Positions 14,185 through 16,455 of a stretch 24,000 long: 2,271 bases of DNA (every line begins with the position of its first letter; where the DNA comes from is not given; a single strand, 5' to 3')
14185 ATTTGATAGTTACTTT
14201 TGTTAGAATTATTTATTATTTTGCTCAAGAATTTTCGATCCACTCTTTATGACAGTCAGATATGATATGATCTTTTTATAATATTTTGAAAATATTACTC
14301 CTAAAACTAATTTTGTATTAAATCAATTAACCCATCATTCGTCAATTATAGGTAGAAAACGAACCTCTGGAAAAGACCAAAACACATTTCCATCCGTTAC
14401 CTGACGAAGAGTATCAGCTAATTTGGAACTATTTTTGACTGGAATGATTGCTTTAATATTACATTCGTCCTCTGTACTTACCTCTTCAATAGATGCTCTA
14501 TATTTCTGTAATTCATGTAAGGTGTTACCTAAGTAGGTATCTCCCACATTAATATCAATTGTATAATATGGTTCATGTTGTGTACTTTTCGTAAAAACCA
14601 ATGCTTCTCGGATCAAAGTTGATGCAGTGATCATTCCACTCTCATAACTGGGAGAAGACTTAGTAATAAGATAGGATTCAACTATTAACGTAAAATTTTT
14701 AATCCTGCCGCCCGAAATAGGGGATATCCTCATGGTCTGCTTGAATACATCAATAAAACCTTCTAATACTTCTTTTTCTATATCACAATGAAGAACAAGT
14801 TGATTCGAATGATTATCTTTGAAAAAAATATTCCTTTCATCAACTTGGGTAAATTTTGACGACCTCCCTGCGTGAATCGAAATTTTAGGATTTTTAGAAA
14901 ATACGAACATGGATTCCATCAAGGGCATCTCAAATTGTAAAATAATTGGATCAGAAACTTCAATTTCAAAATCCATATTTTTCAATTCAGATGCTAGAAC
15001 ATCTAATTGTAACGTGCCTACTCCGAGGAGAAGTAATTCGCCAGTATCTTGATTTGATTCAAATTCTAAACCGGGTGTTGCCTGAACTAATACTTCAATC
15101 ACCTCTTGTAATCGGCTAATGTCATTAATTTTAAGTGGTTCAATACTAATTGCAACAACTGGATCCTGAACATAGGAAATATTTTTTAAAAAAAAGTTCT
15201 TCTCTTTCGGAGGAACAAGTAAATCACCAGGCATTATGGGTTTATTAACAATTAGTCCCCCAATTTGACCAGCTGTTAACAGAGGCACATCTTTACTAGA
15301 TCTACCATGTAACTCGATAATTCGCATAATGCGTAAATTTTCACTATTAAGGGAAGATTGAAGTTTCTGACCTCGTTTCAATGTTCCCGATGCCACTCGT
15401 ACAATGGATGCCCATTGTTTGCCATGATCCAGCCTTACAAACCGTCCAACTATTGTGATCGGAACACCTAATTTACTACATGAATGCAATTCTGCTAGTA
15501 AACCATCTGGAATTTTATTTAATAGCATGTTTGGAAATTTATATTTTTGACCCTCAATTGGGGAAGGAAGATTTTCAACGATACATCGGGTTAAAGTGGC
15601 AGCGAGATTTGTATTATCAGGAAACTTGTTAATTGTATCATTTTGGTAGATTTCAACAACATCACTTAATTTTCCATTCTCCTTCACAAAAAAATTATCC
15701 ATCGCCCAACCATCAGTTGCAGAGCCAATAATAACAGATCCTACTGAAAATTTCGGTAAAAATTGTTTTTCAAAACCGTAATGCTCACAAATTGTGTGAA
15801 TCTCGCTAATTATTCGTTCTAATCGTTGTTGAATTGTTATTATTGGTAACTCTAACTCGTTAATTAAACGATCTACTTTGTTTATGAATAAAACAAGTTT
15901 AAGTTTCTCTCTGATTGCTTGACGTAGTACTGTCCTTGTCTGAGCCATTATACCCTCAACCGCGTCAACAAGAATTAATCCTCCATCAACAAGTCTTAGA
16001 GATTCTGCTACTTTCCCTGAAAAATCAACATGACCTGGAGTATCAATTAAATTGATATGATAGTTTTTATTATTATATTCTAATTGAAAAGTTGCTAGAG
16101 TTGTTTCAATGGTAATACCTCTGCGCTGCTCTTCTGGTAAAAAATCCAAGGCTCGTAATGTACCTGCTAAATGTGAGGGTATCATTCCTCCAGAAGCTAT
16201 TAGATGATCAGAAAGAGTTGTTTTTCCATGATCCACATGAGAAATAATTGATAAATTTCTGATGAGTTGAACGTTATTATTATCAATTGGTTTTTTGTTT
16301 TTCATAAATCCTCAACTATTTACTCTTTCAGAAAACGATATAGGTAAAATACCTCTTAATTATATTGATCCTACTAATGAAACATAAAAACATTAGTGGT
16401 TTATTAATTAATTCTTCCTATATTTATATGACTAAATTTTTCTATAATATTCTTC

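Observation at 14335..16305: Divergent EF-2 paralogue lacking the diphthamide histidine, directly flanking the ESCRT locus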

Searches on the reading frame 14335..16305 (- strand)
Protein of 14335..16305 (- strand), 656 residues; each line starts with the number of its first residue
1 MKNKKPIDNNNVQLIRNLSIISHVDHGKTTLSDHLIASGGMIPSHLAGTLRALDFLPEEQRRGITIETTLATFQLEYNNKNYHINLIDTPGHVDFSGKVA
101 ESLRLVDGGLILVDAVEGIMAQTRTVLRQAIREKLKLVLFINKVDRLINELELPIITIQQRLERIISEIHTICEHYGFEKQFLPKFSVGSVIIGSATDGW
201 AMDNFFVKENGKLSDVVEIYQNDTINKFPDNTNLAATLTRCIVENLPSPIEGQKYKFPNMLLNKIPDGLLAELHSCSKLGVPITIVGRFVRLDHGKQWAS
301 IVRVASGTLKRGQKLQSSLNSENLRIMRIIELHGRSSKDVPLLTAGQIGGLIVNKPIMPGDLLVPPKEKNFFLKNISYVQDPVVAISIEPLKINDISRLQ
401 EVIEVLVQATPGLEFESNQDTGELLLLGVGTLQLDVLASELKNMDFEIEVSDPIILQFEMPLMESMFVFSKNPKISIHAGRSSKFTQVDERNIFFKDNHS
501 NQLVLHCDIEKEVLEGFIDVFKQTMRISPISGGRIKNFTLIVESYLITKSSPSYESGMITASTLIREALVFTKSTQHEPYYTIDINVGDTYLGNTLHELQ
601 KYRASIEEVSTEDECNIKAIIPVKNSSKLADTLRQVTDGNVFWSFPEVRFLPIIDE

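Call 5: search_protein_families(library=pfam, proteins=[window:14335-16305:-], max_evalue=0.01)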
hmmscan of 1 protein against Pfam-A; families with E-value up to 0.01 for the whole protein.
window:14335-16305:- (656 aa): 5 families
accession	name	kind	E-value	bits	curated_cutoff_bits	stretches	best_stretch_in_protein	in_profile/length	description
PF00009.33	GTP_EFTU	-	4.8e-52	176.7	26.5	1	15-209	3-177/188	Elongation factor Tu GTP binding domain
PF14492.12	EFG_III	-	2.4e-12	47.1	27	1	381-449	3-70/75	Elongation Factor G, domain III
PF00679.30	EFG_C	-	6.9e-11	42.5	27.9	1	577-644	3-72/89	Elongation factor G C-terminus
PF22042.2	EF-G_D2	-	0.00028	21.4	27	1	291-352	10-69/84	Elongation factor G domain 2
PF01926.29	MMR_HSR1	-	0.00037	21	21.9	1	68-143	32-113/113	50S ribosome-binding GTPase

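Call 6: search_protein_families(library=ncbifam, proteins=[window:14335-16305:-], max_evalue=0.01)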
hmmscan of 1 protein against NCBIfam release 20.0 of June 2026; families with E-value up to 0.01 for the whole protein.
window:14335-16305:- (656 aa): 36 families (the best 25 are shown)
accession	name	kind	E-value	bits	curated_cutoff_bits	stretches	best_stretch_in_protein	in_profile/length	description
TIGR00490.1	aEF-2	equivalog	1.5e-107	360.5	738.45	2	12-473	16-481/720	elongation factor EF-2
TIGR00484.1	EF-G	equivalog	1.2e-59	202.1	659.4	2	11-164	6-157/691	elongation factor G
NF009381.0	PRK12740.1-5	subfamily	2.1e-57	195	583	3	10-163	4-155/692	elongation factor G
NF012153.1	tet_protect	equivalog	1.6e-49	168.7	775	2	17-451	2-416/614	tetracycline resistance ribosomal protection protein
TIGR01394.1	TypA_BipA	equivalog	7.2e-47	159.9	757.3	2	15-150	1-132/594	translational GTPase TypA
TIGR01393.1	lepA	equivalog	7.5e-38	130.3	533.9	1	14-146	2-134/595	translation elongation factor 4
NF009891.0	PRK13351.1-1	equivalog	1.4e-37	129.6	597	2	11-163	5-155/681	elongation factor G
NF033148.1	tet_protect_M_W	exception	9.9e-37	126.5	1100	2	15-162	3-148/639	TetM/TetW/TetO/TetS family tetracycline resistance ribosomal protection protein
NF000120.3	47473_otr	exception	1.5e-36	126.2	900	1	17-163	4-148/608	tetracycline resistance ribosomal protection protein Otr(A)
NF009892.0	PRK13351.1-3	equivalog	4e-36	124.6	640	2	15-151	3-142/623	elongation factor G-like protein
NF001964.0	PRK00741.1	equivalog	2.6e-33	115.2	473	2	10-150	7-149/529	peptide chain release factor 3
NF058620.1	EFG2_Bacteroid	exception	1e-31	110.1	1000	3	13-162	7-154/717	elongation factor G2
NF007583.0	PRK10218.1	equivalog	4e-30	104.4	1260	1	14-146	4-132/607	ribosome-dependent GTPase TypA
NF009377.1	PRK12740.1-1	equivalog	1.5e-29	102.9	890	3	10-152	8-148/700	elongation factor G-like protein EF-G2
NF009379.0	PRK12740.1-3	equivalog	2.1e-29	102.6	513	2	13-160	6-151/674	elongation factor G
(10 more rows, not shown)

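Call 7: search_solved_structures(query=window:14338-16305:-, max_evalue=0.001, show_alignments=2)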
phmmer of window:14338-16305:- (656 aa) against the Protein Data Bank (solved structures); distinct sequences matched with E-value up to 0.001: 231 (the best 60 are shown).
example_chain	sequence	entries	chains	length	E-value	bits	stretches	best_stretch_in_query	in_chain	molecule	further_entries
5h7j_A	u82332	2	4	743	8.7e-94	318.4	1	13-474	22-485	Elongation factor 2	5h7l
8hl1_AEFG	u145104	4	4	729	5.5e-89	302.5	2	11-473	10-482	Elongation factor 2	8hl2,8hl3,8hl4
6u43_A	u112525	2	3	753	6.2e-88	299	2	12-461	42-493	Elongation factor 2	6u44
6u45_A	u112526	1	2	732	7.6e-88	298.7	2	13-461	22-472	Elongation factor 2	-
6q2d_C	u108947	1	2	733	3.2e-87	296.7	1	14-473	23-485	Elongation factor 2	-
9ou7_DC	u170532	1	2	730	5.6e-83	282.7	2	10-532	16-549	Elongation factor 2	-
5h7k_A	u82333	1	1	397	3.3e-70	240.5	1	13-363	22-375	Elongation factor 2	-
7old_C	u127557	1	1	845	4.1e-57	197.2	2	15-202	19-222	Elongation factor 2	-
5it7_1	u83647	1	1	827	7.2e-55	189.8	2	12-202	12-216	Eft2p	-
6gqv_AX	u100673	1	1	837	7.6e-55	189.7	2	12-202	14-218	Elongation factor 2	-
6gq1_AZ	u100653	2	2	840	7.8e-55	189.7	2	12-202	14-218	Elongation factor 2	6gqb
1n0u_A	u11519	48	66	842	7.9e-55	189.7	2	12-202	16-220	Elongation factor 2 | yeast eEF2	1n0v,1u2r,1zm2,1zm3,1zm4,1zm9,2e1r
9rvu_HE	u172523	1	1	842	1.4e-53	185.6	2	15-202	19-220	Elongation factor 2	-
4v6w_Az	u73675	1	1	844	3.2e-52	181.1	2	14-203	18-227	Elongation factor 2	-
7ls1_m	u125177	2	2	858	9.1e-52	179.6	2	14-202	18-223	Elongation factor 2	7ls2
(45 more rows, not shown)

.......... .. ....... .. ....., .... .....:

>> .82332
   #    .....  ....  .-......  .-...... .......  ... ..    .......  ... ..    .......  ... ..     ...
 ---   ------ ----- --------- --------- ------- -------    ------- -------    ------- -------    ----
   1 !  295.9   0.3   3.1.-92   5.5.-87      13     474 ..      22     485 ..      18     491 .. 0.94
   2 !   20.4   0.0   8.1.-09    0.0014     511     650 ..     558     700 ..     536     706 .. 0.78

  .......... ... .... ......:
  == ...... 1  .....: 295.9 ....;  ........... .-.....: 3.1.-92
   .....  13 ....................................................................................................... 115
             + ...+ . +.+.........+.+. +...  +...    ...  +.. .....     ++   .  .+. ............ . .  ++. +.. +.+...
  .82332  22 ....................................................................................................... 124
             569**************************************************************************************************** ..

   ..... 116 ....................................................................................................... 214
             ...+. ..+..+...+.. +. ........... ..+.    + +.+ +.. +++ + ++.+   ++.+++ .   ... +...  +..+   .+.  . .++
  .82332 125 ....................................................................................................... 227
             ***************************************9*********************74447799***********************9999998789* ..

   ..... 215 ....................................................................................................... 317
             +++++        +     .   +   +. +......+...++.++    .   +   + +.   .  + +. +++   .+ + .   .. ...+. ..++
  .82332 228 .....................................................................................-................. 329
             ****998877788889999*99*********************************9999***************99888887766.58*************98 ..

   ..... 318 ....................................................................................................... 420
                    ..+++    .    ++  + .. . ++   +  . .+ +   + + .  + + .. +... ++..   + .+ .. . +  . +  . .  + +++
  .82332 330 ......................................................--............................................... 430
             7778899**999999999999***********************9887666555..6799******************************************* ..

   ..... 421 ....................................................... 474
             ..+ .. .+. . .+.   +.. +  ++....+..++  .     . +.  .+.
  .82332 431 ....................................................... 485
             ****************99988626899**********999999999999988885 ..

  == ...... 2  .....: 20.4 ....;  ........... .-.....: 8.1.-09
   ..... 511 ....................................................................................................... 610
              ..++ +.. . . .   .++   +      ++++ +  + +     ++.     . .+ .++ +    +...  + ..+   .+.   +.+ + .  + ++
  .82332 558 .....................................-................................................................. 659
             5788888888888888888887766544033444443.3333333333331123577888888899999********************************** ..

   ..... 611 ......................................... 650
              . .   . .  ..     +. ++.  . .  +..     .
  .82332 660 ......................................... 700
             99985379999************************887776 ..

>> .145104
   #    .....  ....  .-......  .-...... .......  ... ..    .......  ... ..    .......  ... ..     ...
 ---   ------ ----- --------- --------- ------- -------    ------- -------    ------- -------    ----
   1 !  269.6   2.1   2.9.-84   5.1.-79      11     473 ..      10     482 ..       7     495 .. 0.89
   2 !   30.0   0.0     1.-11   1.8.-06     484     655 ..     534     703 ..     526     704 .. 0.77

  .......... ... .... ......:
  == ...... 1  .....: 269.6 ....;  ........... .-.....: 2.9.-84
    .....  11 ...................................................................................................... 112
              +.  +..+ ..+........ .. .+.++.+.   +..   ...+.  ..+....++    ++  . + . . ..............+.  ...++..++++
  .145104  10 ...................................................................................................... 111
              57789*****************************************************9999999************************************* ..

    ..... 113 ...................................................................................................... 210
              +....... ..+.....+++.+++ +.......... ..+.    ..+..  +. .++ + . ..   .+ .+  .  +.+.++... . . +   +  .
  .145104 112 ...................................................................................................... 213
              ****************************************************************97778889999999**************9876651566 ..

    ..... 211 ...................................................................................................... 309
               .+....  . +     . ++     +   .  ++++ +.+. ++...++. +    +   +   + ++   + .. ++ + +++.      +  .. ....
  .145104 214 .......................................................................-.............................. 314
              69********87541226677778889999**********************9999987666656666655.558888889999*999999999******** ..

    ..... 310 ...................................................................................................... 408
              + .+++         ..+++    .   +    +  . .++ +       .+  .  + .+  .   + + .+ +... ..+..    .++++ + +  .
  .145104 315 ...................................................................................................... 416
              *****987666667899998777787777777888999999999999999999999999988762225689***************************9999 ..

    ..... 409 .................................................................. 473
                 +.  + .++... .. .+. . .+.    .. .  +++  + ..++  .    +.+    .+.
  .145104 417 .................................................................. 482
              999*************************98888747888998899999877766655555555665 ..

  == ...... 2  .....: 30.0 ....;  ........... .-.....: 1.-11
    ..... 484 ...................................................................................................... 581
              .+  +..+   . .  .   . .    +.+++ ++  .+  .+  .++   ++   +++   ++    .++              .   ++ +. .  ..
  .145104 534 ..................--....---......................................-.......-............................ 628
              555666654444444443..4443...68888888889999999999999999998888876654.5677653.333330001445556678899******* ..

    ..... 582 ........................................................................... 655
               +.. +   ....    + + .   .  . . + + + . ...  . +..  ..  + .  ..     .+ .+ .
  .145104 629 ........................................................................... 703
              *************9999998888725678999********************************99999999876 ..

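Call 9: find_homologous_proteins(query=window:14338-16305:-, max_evalue=1e-20)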
Query window:14338-16305:- (656 aa): 7973 proteins with E <= 1e-20 among 8000 candidates; the best 120 are listed.
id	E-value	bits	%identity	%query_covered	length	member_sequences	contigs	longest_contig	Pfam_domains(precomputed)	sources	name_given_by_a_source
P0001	0.0e+0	1455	100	100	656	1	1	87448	PF00679.31,PF14492.13,PF00009.34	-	-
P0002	1.1e-256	871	63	98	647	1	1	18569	PF00679.31,PF14492.13,PF00009.34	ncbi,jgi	ncbi:MAG: GTP-binding protein [Candidatus Kariarchaeaceae archaeon]|jgi:elongation factor 2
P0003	1.4e-200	686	49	99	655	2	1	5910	PF00679.31,PF14492.13,PF00009.34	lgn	-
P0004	4.9e-200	684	49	100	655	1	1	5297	PF00679.31,PF14492.13,PF00009.34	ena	-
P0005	9.8e-200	683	51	97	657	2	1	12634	PF00679.31,PF14492.13,PF00009.34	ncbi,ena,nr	ncbi:MAG: GTP-binding protein [Candidatus Heimdallarchaeota archaeon]|nr:GTP-binding protein [Candid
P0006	2.5e-197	675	51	98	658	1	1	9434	PF00679.31,PF14492.13,PF00009.34,PF22042.3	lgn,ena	-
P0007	3.7e-196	671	51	98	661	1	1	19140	PF00679.31,PF14492.13,PF00009.34,PF03144.32,PF22042.3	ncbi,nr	ncbi:MAG: GTP-binding protein [Candidatus Heimdallarchaeota archaeon]|nr:GTP-binding protein [Candid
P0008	1.3e-194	666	50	98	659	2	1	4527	PF00679.31,PF14492.13,PF00009.34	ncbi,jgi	ncbi:MAG: GTP-binding protein [Candidatus Kariarchaeaceae archaeon]|jgi:elongation factor 2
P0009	3.9e-194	665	50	98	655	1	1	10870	PF00679.31,PF14492.13,PF00009.34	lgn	-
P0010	4.2e-194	665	49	98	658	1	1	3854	PF00679.31,PF14492.13,PF00009.34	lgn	-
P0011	7.3e-187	641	49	99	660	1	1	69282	PF00679.31,PF14492.13,PF00009.34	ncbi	-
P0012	8.2e-187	641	47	98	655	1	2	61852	PF00679.31,PF14492.13,PF00009.34,PF22042.3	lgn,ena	-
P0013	1.2e-186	640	49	99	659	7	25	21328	PF00679.31,PF14492.13,PF00009.34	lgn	-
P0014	6.4e-179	615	47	98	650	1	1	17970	PF00679.31,PF14492.13,PF00009.34,PF03144.32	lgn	-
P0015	1.8e-178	613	44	98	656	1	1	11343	PF00679.31,PF14492.13,PF00009.34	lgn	-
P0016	2.1e-178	613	47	100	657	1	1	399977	PF00679.31,PF14492.13,PF00009.34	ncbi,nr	ncbi:MAG: GTP-binding protein [Candidatus Heimdallarchaeota archaeon]|nr:GTP-binding protein [Candid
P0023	3.3e-170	586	45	96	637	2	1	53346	PF00679.31,PF14492.13,PF00009.34,PF22042.3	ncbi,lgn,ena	-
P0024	1.4e-169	584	44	98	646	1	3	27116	PF00679.31,PF14492.13,PF00009.34,PF03144.32,PF22042.3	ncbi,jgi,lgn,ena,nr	ncbi:MAG: GTP-binding protein [Candidatus Heimdallarchaeota archaeon]|nr:GTP-binding protein [Candid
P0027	3.5e-164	566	43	98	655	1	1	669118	PF00679.31,PF14492.13,PF00009.34,PF03144.32,PF22042.3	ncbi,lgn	-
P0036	2.4e-113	398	36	96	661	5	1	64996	PF00679.31,PF14492.13,PF00009.34,PF03144.32,PF22042.3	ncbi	ncbi:MAG: GTP-binding protein [Candidatus Heimdallarchaeaceae archaeon]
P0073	2.9e-104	368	35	97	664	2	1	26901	PF01926.30,PF00679.31,PF14492.13,PF00009.34,PF03144.32,PF22042.3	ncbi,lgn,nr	ncbi:MAG: GTP-binding protein [Candidatus Heimdallarchaeota archaeon]|nr:GTP-binding protein [Candid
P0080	2.7e-97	345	34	98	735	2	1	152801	PF00679.31,PF14492.13,PF00009.34,PF03764.25,PF03144.32,PF22042.3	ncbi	-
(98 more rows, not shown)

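Call 15: find_encoding_contigs(protein=P0002, flank=10000, max_places=3)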
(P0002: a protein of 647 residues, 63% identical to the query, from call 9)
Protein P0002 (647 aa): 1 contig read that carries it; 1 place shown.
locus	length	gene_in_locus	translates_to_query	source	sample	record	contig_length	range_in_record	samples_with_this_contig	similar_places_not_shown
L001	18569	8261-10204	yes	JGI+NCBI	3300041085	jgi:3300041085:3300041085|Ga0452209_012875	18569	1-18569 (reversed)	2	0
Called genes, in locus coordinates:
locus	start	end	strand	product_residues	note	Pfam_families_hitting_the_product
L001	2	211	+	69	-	?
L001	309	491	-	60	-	PF01402:RHH_1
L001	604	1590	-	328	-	-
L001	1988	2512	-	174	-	PF00252:Ribosomal_L16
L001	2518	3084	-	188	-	PF00177:Ribosomal_S7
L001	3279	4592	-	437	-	PF00009:GTP_EFTU, PF01926:MMR_HSR1 (faint), PF03144:GTP_EFTU_D2, PF03143:GTP_EFTU_D3, PF22594:GTP-eEF1A_C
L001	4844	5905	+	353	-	PF00465:Fe-ADH, PF13685:Fe-ADH_2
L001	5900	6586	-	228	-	PF00254:FKBP_C, PF22199:FKBP26_IF, PF18046:FKBP26_C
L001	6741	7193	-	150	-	-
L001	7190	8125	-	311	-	PF22458:RsmF-B_ferredox, PF01189:Methyltr_RsmB-F, PF13847:Methyltransf_31 (weak)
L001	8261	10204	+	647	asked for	PF00009:GTP_EFTU, PF14492:EFG_III, PF00679:EFG_C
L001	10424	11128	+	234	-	PF00179:UQ_con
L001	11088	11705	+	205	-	PF03997:VPS28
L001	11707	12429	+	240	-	PF04157:EAP30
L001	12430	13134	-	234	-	PF05871:ESCRT-II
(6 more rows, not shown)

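Call 16: find_encoding_contigs(protein=P0016, flank=10000, max_places=3)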
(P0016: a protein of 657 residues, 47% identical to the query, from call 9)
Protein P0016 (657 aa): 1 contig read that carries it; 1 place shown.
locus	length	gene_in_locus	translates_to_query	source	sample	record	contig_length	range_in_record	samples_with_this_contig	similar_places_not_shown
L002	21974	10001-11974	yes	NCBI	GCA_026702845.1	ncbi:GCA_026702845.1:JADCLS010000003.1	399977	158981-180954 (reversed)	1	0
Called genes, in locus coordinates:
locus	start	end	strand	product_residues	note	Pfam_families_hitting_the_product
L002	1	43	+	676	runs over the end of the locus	PF04312:DUF460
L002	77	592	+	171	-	PF13847:Methyltransf_31 (weak), PF08241:Methyltransf_11, PF13649:Methyltransf_25 (weak)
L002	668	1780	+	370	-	PF03193:RsgA_GTPase (faint), PF00350:Dynamin_N (faint), PF01926:MMR_HSR1, PF02421:FeoB_N, PF16897:MMR_HSR1_Xtn, PF02824:TGS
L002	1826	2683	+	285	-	-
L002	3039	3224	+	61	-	-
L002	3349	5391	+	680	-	PF01978:TrmB (faint)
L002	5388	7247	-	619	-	PF04068:Fer4_RLI (weak), PF00005:ABC_tran, PF02463:SMC_N (faint), PF13304:AAA_21 (faint), PF13671:AAA_33 (faint), PF00005:ABC_tran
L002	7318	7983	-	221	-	PF03357:Snf7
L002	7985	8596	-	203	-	PF03357:Snf7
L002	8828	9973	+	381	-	PF04212:MIT, PF07728:AAA_5 (faint), PF05496:RuvB_N (weak), PF00004:AAA, PF17862:AAA_lid_3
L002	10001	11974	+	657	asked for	PF00009:GTP_EFTU, PF14492:EFG_III, PF00679:EFG_C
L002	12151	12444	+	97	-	-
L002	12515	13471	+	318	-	PF03215:Rad17 (weak), PF05496:RuvB_N (weak), PF00004:AAA, PF13177:DNA_pol3_delta2 (weak), PF21960:RCF1-5-like_lid (weak), PF08542:Rep_fac_C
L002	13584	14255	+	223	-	PF22199:FKBP26_IF, PF18046:FKBP26_C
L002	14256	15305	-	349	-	PF00465:Fe-ADH, PF13685:Fe-ADH_2, PF01761:DHQ_synthase (faint)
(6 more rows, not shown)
